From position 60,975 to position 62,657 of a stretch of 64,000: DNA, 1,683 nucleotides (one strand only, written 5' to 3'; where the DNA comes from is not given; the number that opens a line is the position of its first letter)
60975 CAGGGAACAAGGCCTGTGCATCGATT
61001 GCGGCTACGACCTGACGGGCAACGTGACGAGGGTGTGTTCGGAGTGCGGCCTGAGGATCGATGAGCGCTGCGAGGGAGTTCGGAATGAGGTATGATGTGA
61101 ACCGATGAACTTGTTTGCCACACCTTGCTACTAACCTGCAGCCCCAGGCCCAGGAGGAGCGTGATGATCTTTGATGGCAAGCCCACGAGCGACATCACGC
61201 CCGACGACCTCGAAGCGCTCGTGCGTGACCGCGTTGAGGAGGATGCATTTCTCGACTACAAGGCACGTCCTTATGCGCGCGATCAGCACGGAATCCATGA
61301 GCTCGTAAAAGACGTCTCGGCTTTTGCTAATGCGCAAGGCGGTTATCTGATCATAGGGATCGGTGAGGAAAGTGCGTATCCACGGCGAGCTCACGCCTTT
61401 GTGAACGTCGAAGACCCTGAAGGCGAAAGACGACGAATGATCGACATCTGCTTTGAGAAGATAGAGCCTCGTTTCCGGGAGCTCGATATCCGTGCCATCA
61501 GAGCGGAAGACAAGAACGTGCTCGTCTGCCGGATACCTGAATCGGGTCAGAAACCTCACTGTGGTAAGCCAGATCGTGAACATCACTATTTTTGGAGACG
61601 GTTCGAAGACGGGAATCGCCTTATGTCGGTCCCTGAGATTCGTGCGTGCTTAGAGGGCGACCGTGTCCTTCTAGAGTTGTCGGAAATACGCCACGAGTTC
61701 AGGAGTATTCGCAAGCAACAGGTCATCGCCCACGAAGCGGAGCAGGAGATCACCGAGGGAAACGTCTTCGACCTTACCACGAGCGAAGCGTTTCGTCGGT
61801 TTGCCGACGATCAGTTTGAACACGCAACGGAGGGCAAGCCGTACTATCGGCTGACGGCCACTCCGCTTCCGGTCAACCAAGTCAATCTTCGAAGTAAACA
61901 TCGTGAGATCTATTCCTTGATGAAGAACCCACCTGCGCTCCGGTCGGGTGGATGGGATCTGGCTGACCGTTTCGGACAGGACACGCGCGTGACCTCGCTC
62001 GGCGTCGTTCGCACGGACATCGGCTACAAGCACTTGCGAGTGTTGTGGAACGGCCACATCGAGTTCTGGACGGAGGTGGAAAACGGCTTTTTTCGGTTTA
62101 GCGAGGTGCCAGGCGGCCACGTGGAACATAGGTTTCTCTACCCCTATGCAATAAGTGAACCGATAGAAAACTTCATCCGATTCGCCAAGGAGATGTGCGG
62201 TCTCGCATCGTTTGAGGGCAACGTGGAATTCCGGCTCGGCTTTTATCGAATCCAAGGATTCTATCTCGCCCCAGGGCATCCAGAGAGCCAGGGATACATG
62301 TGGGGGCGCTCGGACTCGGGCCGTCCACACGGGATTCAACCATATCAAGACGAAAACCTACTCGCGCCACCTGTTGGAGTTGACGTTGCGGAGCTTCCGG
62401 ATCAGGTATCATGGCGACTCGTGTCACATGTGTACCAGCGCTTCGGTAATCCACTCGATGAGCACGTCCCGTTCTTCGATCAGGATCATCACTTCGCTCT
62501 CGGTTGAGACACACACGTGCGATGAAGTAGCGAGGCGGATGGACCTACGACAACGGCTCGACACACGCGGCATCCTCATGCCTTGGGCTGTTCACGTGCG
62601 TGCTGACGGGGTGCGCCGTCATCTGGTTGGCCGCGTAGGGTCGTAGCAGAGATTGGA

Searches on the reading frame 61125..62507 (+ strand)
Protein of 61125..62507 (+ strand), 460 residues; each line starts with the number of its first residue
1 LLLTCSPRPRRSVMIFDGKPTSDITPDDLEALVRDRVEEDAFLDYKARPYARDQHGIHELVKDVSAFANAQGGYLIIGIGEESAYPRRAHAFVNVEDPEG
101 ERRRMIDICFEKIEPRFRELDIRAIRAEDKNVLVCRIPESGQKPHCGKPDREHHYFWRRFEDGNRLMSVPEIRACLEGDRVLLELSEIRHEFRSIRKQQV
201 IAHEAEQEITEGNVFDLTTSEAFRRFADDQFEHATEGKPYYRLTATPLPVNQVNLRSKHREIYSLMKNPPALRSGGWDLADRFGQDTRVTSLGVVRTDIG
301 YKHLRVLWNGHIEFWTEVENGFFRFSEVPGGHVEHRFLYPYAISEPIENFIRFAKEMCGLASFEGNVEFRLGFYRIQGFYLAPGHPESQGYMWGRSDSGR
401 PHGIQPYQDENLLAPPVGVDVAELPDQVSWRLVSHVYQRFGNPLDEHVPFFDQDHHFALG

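Call 74: search_protein_families(library=pfam, proteins=[window:61125-62507:+], max_evalue=0.00001)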
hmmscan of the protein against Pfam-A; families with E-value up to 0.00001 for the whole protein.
window:61125-62507:+ (460 aa): 1 family
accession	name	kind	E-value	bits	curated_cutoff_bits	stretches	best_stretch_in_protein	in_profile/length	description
PF04326.19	SLFN_AlbA_2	-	2.2e-14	54.4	25.3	1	39-167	1-117/118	Schlafen, AlbA_2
